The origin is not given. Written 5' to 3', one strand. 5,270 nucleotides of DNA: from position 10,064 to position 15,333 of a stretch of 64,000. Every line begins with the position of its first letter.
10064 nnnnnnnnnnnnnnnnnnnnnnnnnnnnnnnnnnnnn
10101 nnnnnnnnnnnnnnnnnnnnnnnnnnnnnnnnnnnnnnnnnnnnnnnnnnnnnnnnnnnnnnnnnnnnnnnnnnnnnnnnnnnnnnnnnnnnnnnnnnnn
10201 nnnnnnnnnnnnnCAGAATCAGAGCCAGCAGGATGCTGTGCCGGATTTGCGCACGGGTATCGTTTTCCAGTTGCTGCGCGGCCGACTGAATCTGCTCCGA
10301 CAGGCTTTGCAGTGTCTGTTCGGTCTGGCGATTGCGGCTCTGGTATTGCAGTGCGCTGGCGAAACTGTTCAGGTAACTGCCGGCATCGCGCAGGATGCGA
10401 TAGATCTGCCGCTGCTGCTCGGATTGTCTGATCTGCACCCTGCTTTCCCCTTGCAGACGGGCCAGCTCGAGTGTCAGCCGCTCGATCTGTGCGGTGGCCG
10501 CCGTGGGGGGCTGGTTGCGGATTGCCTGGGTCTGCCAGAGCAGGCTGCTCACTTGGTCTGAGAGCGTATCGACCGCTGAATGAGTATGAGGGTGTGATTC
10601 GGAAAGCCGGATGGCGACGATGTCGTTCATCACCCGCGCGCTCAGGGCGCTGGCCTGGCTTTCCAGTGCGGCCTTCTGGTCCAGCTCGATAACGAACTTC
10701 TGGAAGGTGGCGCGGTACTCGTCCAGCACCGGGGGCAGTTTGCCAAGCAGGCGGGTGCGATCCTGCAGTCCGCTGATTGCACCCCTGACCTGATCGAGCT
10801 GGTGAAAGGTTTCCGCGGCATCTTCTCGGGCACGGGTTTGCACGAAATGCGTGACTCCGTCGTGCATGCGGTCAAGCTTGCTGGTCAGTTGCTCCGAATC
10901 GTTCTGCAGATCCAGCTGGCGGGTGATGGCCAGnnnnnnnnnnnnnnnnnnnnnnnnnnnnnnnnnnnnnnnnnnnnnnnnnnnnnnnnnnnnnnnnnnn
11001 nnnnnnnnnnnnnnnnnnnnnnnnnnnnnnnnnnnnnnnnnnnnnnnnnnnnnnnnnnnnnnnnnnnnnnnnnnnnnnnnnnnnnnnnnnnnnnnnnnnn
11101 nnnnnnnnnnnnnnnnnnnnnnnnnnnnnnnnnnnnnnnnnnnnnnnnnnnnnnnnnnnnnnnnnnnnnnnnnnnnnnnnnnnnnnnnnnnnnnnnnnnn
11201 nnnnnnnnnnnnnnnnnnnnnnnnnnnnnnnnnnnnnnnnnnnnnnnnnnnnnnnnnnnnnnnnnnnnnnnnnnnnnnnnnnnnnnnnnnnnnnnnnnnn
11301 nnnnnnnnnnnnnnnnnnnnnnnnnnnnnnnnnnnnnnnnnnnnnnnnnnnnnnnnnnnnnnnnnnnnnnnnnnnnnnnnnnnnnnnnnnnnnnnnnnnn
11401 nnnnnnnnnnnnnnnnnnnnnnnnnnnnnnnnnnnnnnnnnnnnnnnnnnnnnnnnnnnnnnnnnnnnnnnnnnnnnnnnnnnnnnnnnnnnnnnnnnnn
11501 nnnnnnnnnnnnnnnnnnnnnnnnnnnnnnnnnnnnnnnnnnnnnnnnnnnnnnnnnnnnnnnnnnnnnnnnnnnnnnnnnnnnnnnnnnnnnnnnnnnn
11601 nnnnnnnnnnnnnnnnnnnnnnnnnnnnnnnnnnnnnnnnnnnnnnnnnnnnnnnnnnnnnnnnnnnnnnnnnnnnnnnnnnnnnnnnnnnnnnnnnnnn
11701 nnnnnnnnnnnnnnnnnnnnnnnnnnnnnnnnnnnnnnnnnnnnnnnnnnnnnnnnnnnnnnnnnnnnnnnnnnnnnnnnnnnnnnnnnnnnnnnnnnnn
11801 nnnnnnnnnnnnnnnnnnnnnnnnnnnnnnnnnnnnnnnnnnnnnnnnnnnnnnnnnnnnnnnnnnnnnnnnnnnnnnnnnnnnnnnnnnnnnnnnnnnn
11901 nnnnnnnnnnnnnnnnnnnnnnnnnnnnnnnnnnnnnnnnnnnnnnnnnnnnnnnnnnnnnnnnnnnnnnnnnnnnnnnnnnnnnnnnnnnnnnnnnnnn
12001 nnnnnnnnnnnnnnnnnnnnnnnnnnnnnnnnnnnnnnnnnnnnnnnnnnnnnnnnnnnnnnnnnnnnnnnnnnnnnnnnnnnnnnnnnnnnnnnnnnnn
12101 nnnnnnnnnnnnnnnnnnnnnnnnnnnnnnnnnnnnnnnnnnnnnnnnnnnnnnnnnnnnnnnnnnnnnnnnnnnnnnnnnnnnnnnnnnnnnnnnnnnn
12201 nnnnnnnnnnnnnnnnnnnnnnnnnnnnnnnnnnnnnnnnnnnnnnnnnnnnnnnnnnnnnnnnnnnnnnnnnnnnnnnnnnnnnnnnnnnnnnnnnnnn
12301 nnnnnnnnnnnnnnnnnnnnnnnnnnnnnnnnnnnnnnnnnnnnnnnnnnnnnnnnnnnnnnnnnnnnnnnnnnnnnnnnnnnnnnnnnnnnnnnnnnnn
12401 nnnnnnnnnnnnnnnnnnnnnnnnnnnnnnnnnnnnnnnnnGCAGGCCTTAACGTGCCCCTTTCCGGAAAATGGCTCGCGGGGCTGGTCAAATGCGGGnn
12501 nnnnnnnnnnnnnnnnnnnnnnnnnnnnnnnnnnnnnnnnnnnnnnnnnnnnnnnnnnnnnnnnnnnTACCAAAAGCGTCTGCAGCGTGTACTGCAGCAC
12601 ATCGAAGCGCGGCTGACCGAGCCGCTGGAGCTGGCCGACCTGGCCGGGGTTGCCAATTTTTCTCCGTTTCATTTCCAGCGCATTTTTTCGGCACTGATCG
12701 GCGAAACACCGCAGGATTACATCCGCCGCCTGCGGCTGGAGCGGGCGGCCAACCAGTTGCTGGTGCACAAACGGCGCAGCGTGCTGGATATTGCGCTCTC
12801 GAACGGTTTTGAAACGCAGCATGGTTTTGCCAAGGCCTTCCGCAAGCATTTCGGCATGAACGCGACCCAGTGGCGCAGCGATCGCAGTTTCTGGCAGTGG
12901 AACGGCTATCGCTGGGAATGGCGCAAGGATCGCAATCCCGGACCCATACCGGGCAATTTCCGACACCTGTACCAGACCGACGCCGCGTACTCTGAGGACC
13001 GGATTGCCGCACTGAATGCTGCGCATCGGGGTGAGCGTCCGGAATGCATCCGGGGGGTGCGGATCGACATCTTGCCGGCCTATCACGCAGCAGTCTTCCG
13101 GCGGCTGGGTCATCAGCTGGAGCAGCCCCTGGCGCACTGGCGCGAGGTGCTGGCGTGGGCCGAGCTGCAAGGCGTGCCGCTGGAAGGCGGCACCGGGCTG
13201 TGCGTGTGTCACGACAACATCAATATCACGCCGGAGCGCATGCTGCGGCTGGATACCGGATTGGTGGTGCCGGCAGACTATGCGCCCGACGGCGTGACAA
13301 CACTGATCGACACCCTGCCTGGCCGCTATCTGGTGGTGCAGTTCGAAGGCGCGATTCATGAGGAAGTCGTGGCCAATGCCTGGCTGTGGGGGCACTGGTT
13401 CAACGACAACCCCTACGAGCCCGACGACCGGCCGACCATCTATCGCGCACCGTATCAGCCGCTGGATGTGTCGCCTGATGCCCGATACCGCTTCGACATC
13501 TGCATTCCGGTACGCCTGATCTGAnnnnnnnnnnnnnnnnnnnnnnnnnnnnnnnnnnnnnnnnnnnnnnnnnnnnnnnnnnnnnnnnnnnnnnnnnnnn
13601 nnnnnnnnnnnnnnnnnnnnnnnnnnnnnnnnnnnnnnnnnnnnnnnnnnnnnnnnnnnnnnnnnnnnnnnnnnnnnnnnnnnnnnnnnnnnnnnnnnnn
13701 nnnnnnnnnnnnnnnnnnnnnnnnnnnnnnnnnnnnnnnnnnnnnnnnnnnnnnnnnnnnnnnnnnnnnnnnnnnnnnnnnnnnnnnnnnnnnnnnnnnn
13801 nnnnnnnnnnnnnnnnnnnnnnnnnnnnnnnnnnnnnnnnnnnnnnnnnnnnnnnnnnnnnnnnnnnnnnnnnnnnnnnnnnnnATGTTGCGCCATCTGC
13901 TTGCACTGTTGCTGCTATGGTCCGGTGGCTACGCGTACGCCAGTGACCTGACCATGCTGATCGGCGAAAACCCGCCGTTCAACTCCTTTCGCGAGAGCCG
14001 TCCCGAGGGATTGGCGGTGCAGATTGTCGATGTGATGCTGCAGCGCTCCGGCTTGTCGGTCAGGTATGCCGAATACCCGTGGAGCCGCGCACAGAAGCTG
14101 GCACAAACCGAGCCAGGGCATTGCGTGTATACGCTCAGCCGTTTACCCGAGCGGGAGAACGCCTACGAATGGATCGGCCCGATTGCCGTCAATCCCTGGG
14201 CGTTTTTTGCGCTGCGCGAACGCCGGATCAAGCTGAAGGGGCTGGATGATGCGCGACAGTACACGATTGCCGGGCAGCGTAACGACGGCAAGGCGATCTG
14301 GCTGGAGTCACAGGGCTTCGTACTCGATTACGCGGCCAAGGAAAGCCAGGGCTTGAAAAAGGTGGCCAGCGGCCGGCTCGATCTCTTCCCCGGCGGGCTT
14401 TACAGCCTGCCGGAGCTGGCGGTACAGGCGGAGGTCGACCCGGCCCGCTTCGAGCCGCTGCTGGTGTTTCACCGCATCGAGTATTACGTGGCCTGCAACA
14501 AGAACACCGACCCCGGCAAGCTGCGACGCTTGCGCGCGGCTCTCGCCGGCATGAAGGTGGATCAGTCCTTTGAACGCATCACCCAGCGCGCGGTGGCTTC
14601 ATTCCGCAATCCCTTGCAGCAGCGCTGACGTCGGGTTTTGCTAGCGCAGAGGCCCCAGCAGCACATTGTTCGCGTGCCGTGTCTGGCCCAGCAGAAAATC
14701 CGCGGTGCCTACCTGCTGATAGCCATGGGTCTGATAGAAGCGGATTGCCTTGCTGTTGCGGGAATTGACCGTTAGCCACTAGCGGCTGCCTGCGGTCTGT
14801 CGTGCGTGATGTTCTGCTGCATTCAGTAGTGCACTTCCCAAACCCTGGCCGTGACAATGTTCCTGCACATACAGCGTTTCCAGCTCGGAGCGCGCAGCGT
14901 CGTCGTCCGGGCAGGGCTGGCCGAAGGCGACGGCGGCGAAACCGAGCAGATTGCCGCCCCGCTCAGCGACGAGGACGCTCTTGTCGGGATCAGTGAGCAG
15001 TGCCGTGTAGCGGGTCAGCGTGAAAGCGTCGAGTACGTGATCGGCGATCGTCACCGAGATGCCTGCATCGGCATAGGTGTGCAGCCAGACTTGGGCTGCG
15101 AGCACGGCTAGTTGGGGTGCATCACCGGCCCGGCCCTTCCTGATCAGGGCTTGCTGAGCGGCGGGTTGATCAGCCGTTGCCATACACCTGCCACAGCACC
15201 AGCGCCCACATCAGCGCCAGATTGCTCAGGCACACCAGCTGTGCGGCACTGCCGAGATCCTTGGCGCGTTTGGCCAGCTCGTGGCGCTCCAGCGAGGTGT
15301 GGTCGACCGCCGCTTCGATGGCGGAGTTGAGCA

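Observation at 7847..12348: Solute-binding lipoprotein translationally coupled (ATGA) to a HAMP-PAS-GGDEF-EAL membrane sensor: NspS/MbaA-like ligand-to-c-di-GMP signalling pair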

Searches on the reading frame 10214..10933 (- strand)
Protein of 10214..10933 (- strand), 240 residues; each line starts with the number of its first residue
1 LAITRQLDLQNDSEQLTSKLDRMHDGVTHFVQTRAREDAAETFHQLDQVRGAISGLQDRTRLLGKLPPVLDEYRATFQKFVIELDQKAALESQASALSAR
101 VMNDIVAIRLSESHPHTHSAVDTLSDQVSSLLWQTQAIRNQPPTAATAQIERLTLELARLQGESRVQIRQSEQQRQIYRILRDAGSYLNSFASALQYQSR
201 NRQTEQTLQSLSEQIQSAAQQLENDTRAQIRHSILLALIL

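Call 28: find_homologous_proteins(query=window:10214-10933:-, max_evalue=0.001)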
Query window:10214-10933:-: 1983 candidates shared short words with the query, none scored E <= 0.001.

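Call 64: search_protein_representatives(protein=window:10214-10933:-)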
Query: 240 residues. Proteins with E-value up to 0.001 (for the whole library): 26; up to 1e-10: 16; up to 1e-30: 0. The best 26 are listed.
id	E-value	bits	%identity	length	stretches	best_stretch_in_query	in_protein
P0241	2.9e-29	118.8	33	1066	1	2-236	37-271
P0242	1.5e-25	106.8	31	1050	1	4-231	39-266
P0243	1.6e-23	100.1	33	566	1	3-238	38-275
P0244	1.4e-21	93.8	29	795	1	4-234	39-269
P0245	1.3e-20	90.6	31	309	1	3-224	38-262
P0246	3.1e-20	89.4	30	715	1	3-237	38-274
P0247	4.9e-20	88.7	27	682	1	11-236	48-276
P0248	6.8e-20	88.2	33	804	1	2-236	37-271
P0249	4.6e-19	85.5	29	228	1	4-191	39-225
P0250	2.1e-17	80.1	29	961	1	4-237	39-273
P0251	5.7e-16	75.5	31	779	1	2-237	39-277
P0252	5.8e-16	75.4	29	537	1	1-237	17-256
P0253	1.4e-15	74.2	29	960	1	30-240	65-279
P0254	2.1e-15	73.6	28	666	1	3-237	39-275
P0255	1.2e-14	71.2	26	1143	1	16-238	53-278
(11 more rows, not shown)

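Call 66: search_protein_families(library=pfam, alignment_id=A5, max_evalue=0.0001)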
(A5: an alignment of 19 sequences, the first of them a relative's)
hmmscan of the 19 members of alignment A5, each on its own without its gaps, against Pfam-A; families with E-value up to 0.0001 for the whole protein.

A. member 1, P0241 (1066 aa): 7 families
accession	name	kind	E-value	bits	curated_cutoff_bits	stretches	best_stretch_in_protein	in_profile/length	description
PF00563.25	EAL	-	2.1e-67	227.4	31.3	1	696-928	5-236/236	EAL domain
PF00990.26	GGDEF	-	3.4e-46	157.4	23.8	1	515-673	1-161/161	Diguanylate cyclase, GGDEF domain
PF08448.16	PAS_4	-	1.1e-17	64.6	23.1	1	394-506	2-110/110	PAS fold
PF00672.30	HAMP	-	1.3e-16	61.1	25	1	293-344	1-52/53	HAMP domain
PF13426.13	PAS_9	-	2.3e-10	41.1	27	1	397-503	1-103/103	PAS domain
PF13682.11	CZB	-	1.1e-09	39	29.4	1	967-1029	1-61/64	Chemoreceptor zinc-binding domain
PF00989.32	PAS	-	3.7e-06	27.4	22.6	1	388-487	2-100/113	PAS fold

B. families by the number of members that match (of 19 scanned): 14 families
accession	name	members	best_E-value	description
PF00672.30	HAMP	19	8.2e-17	HAMP domain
PF08448.16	PAS_4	13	8.3e-41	PAS fold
PF13426.13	PAS_9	13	1.3e-29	PAS domain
PF00989.32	PAS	13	1.1e-28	PAS fold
PF00990.26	GGDEF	12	8.1e-54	Diguanylate cyclase, GGDEF domain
PF13188.13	PAS_8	12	2.3e-17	PAS domain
PF08447.18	PAS_3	9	5e-19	PAS fold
PF00563.25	EAL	6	5e-76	EAL domain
PF02518.31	HATPase_c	6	4.5e-31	Histidine kinase-, DNA gyrase B-, and HSP90-like ATPase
PF00512.31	HisKA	5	2.9e-23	His Kinase A (phospho-acceptor) domain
PF00072.30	Response_reg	4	1.1e-25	Response regulator receiver domain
PF12860.13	PAS_7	2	8.7e-07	PAS fold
PF13682.11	CZB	1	1.1e-09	Chemoreceptor zinc-binding domain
PF14501.12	HATPase_c_5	1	9.4e-06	GHKL domain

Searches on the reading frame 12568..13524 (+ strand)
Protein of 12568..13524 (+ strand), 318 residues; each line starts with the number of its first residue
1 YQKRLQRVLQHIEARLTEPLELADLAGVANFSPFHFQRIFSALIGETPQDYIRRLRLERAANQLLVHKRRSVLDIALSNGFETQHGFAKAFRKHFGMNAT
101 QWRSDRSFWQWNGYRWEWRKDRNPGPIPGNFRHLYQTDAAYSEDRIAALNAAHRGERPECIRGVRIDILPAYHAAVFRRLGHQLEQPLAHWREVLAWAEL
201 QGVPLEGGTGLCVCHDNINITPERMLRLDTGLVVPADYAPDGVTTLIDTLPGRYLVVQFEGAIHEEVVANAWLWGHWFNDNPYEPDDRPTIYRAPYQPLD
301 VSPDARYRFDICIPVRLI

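Call 5: search_protein_families(library=pfam, proteins=[window:12568-13524:+], max_evalue=0.01)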
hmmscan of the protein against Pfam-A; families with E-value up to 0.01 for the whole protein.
window:12568-13524:+ (318 aa): 4 families
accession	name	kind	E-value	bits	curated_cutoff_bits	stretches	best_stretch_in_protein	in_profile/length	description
PF12833.13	HTH_18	-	9.1e-22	77.6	33.6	1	25-104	1-79/80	Helix-turn-helix domain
PF06445.20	GyrI-like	-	5.7e-17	62.9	26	1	164-316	3-155/155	GyrI-like small molecule binding domain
PF00165.29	HTH_AraC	-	1.3e-12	47.9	26.6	1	12-53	1-42/42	Bacterial regulatory helix-turn-helix proteins, AraC family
PF14526.11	Cass2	-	2e-08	35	27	1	190-315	31-150/150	Integron-associated effector binding protein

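Call 70: search_protein_families(library=ncbifam, proteins=[window:12568-13521:+], max_evalue=0.00001)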
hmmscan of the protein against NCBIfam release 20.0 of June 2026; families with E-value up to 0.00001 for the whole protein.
window:12568-13521:+ (318 aa): 25 families
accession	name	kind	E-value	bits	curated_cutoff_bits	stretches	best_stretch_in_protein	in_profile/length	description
NF012228.1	RobA_TF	equivalog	5.1e-17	62.3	380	1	7-113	7-111/286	MDR efflux pump AcrAB transcriptional activator RobA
NF011701.0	PRK15121.1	equivalog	8.2e-17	61.6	426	1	7-114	9-114/289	MDR efflux pump AcrAB transcriptional activator RobA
NF012144.2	ramA_TF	equivalog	1.5e-16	60.8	180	1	5-105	7-106/108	RamA family antibiotic efflux transcriptional regulator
NF007584.0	PRK10219.1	equivalog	2.6e-16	59.9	174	1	2-104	4-105/107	superoxide response transcriptional regulator SoxS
NF052371.1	TransRegGbdRPseu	equivalog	7.5e-15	54.8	480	1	2-104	224-325/365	choline metabolism transcriptional regulator GbdR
NF047455.1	TF_Staph_AryK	equivalog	1.6e-14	53.2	850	1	3-106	157-259/759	transcriptional regulator AryK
NF006902.0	PRK09393.1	equivalog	1.6e-13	50.6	425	1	2-105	219-321/327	transcriptional regulator FtrA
NF041686.2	ant_diox_reg_AndR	equivalog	1e-11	45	350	1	5-99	219-314/321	anthranilate 1,2-dioxygenase regulatory protein AndR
NF007243.0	PRK09685.1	equivalog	2.2e-11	43.7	199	1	2-105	197-301/303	transcriptional regulator FeaR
NF010028.0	PRK13503.1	equivalog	4.6e-11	42.6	288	1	3-106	171-273/278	HTH-type transcriptional activator RhaS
NF047788.1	TransRegPocR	equivalog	9.2e-11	41.5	500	1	2-105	188-290/296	transcriptional regulator PocR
NF007693.0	PRK10371.1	equivalog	2.8e-10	39.9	253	1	4-104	199-298/309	transcriptional regulator MelR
TIGR04094.1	adjacent_YSIRK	equivalog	4.8e-10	39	200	1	5-102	287-382/383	YSIRK-targeted surface antigen transcriptional regulator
NF012198.0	MarA_TF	equivalog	3.4e-09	36.9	250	1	6-103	12-108/124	MDR efflux pump AcrAB transcriptional activator MarA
NF008564.0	PRK11511.1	equivalog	3.7e-09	36.8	202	1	6-103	12-108/127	MDR efflux pump AcrAB transcriptional activator MarA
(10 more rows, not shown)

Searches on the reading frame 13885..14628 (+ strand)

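Call 5: search_protein_families(library=pfam, proteins=[window:13885-14628:+], max_evalue=0.01)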
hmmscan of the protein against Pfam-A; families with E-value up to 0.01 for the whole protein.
window:13885-14628:+ (247 aa): 1 family
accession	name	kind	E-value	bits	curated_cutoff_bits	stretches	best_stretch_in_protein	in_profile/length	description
PF00497.25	SBP_bac_3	-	3.4e-06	27.3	26.4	1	27-235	7-128/132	Bacterial extracellular solute-binding proteins, family 3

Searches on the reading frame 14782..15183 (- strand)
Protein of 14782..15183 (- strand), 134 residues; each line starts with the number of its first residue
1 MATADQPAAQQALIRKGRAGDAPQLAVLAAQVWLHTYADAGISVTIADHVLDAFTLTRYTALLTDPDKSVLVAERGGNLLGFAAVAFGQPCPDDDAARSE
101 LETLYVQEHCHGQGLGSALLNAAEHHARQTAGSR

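Call 45: search_protein_families(library=pfam, proteins=[window:14782-15183:-], max_evalue=0.001)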
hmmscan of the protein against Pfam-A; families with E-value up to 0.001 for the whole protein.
window:14782-15183:- (134 aa): 3 families
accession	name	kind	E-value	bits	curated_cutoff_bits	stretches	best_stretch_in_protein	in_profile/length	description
PF00583.31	Acetyltransf_1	-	1.5e-12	48.3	20.7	1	59-130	24-91/116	Acetyltransferase (GNAT) family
PF13508.13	Acetyltransf_7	-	5.8e-09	36.6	27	1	67-129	2-58/84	Acetyltransferase (GNAT) domain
PF13673.13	Acetyltransf_10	-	8.4e-08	32.7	23.6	1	55-130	18-83/128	Acetyltransferase (GNAT) domain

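Call 70: search_protein_families(library=ncbifam, proteins=[window:14782-15183:-], max_evalue=0.00001)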
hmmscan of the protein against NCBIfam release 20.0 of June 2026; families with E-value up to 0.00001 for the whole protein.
window:14782-15183:- (134 aa): 0 families
